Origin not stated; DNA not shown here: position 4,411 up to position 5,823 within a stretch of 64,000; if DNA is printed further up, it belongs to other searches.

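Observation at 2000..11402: Candidate ferredoxin-linked 4-hydroxybutyrate / short-chain acid conversion cluster (AbfD + Fe-ADH + AOR + AMP-ligase + FrhB-like)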

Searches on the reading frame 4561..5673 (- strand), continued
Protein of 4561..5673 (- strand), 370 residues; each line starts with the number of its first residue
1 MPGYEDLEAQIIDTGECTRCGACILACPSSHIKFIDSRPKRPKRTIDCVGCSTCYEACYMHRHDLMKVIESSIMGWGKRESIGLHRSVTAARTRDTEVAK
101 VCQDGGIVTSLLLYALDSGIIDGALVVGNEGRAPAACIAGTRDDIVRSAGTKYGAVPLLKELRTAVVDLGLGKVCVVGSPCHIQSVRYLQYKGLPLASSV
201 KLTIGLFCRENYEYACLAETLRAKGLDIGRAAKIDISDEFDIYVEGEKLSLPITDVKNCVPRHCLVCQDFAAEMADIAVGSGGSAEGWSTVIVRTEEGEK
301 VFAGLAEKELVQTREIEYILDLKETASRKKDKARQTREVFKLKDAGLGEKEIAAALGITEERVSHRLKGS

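Call 42: search_solved_structures(query=window:4561-5673:-, max_evalue=1e-40, show_alignments=4)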
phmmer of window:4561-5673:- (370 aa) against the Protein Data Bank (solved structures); distinct sequences matched with E-value up to 1e-40: 9.
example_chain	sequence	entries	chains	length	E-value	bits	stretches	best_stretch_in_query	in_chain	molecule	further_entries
3zfs_C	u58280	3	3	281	3.3e-50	174.5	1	82-336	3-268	F420-REDUCING HYDROGENASE, SUBUNIT BETA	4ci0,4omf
8rja_E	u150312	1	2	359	4.8e-50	174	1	1-337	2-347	Coenzyme F420 hydrogenase/dehydrogenase, beta subunit C terminus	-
7np8_A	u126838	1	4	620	2.2e-47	165.2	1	103-335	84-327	Coenzyme F420-dependent sulfite reductase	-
8riu_B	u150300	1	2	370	4.4e-47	164.2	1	6-332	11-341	Coenzyme F420 hydrogenase/dehydrogenase, beta subunit C terminus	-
7npa_A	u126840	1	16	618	5.9e-46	160.5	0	103-336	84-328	Coenzyme F420-dependent sulfite reductase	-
6qgr_B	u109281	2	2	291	3.9e-44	154.5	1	83-341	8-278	Coenzyme F420 hydrogenase subunit beta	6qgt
6qii_B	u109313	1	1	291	5e-44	154.2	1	83-340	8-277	Coenzyme F420 hydrogenase subunit beta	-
9r51_B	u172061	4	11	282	1.2e-43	152.9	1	82-347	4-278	F420-reducing [NiFe]-hydrogenase from Methanothermococcus thermolithotrophicus subunit bet | F420-reducing [NiFe]-hydrogenase from Methanothermococcus thermolit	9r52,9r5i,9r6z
9tn7_A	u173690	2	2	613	4.9e-42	147.6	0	103-338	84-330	Coenzyme F420 hydrogenase/dehydrogenase beta subunit domain protein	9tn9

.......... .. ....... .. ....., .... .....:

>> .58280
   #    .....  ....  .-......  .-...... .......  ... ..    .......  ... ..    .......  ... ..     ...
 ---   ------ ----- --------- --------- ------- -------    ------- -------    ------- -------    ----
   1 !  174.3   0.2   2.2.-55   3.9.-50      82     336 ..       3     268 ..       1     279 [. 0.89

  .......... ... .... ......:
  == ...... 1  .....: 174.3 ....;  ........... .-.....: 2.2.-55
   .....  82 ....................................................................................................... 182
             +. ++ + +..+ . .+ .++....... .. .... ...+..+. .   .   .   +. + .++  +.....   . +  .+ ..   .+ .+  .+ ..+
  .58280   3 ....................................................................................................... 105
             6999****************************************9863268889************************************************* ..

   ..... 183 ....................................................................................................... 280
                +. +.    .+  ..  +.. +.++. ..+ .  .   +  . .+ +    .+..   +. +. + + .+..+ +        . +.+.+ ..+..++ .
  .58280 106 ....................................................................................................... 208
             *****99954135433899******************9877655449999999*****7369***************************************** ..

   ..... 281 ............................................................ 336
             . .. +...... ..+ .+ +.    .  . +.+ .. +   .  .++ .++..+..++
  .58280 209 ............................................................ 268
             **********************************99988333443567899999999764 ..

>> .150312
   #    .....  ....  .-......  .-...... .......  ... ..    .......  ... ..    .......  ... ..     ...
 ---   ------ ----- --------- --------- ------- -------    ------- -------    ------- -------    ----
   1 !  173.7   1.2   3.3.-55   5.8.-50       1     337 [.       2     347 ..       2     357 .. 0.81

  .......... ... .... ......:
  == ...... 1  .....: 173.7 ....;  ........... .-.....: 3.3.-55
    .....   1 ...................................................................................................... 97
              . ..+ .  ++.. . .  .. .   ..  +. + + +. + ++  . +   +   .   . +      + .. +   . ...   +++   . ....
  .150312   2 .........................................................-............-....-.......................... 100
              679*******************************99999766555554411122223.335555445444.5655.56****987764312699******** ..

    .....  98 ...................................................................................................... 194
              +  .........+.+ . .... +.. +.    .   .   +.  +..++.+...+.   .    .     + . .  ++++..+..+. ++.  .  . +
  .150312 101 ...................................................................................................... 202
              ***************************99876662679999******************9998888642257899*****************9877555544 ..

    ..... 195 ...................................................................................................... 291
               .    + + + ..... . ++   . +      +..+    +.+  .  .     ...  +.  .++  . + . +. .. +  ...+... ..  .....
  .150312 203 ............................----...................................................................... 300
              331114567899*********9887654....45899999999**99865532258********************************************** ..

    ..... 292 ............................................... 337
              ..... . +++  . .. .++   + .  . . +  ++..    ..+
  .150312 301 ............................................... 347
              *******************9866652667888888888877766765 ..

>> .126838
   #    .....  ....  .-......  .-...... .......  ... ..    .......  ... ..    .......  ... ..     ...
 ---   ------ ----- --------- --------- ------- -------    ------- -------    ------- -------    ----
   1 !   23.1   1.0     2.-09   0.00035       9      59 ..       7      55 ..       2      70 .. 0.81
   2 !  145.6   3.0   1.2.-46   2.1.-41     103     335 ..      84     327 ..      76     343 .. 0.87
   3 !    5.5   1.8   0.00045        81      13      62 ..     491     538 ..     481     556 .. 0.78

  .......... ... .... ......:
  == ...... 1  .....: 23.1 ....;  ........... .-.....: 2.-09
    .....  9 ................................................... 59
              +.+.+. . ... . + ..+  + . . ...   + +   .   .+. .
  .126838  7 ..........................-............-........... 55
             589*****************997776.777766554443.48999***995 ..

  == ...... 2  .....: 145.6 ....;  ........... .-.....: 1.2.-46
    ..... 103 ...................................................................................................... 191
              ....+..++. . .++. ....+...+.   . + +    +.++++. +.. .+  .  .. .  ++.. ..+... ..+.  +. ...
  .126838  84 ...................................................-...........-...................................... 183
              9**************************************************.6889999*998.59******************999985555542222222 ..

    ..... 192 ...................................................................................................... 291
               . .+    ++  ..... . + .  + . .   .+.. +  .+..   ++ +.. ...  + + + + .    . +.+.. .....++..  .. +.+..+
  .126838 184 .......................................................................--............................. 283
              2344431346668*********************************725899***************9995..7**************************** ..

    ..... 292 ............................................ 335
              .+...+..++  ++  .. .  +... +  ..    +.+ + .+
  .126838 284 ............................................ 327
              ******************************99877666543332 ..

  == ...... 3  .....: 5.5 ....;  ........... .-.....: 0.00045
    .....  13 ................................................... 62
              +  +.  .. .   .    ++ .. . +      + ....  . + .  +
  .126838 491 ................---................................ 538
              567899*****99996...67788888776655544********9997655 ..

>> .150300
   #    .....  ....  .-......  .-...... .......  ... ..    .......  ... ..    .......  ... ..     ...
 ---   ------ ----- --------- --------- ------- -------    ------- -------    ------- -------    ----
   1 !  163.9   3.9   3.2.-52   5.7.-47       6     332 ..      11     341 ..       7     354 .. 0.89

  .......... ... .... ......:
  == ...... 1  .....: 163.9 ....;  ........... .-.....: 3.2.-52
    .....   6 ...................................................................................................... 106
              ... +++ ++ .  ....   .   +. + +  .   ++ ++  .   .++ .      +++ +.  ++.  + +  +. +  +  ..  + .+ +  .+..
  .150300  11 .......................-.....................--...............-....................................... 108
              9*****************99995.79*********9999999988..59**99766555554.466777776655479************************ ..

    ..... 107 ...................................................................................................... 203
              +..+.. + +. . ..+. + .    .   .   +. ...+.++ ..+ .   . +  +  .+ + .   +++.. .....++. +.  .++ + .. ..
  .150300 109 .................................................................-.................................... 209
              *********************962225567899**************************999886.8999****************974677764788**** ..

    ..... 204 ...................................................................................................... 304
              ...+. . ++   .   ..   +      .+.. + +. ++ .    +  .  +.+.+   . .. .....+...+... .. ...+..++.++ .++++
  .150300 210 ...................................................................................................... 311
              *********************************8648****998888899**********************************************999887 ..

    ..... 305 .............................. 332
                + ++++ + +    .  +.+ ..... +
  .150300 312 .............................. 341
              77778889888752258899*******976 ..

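Call 60: find_encoding_contigs(protein=P0121, flank=10000, max_places=2)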
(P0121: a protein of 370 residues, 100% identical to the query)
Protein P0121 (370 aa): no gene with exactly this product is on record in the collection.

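Call 74: predict_structure(alignment_id=A2)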
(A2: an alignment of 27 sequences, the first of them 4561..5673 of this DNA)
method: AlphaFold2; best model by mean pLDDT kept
length: 370 residues; sequences in the alignment: 27
mean_pLDDT: 44.1   pTM: 0.33
mean pLDDT of the five models: 44.1, 43.4, 41.8, 40.0, 38.9
residues with pLDDT >= 90: 12; 70-90: 31; 50-70: 81; < 50: 246
segments of 3 or more residues with pLDDT < 50: 1-108, 128-135, 149-157, 178-215, 234-240, 253-326
pLDDT, mean of each block of 10 residues (from residue 1): 35 32 26 25 23 26 30 25 23 42 42 57 53 50 58 43 59 54 45 40 37 46 66 46 66 46 32 25 25 28 28 27 47 75 91 89 70
secondary structure, 60 per line:
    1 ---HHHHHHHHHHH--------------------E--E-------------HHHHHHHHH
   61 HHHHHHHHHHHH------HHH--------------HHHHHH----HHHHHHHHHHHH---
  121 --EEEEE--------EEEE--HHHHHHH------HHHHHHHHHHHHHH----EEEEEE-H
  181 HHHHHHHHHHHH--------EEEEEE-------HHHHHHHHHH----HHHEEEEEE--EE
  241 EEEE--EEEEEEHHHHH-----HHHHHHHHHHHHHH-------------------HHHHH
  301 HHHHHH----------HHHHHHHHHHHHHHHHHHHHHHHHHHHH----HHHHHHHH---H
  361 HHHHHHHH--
elements in order: H4-14 H52-72 H96-101 H106-117 E123-127 E136-139 H142-148 H155-168 E173-178 H180-192 E201-206 H214-223 E231-236 E239-244 E247-252 H253-257 H263-276 H296-306 H317-344 H349-356 H360-368

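Call 84: search_protein_families(library=pfam, max_evalue=0.0001, proteins=[L119:9-383:+, L138:1496-2644:-, L135:2699-3577:-, L119:12480-14372:-, L160:3638-4087:-, L090:4204-5814:-, L114:2342-2626:-])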
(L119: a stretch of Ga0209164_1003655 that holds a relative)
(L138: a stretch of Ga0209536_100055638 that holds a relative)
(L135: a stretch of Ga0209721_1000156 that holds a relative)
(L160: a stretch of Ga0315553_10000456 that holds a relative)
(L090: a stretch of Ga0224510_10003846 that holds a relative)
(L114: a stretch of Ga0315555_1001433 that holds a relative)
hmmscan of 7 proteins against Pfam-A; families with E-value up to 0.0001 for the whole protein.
L119:9-383:+ (124 aa): 1 family
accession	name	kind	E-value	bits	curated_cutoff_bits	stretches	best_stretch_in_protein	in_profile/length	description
PF02036.22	SCP2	-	1.2e-09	38.9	21.3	1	27-121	7-100/101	SCP-2 sterol transfer family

L138:1496-2644:- (382 aa): 1 family
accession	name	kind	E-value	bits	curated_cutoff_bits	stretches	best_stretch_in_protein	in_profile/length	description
PF07581.17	Glug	-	8.8e-14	51.3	20.5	0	298-315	3-21/28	The GLUG motif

L135:2699-3577:- (292 aa): 2 families
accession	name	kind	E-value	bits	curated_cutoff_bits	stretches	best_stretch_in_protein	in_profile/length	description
PF00899.27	ThiF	-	1.9e-58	197.9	28.1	1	65-290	1-229/238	ThiF family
PF03435.24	Sacchrp_dh_NADP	-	9.3e-08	32.9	25.1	1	85-205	1-100/129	Saccharopine dehydrogenase NADP binding domain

L119:12480-14372:- (630 aa): 2 families
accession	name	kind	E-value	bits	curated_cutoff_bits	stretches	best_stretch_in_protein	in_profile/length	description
PF13229.12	Beta_helix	-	6.1e-17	62.1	25.9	2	50-214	3-156/158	Right handed beta helix region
PF18998.6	Flg_new_2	-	2.5e-09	37.4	23.6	1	471-544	1-70/73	Divergent InlB B-repeat domain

L160:3638-4087:- (149 aa): 0 families

L090:4204-5814:- (536 aa): 0 families

L114:2342-2626:- (94 aa): 1 family
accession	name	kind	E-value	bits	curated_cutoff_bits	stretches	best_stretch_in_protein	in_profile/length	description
PF02597.26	ThiS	-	8.3e-05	23.5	22.5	0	42-94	38-76/76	ThiS family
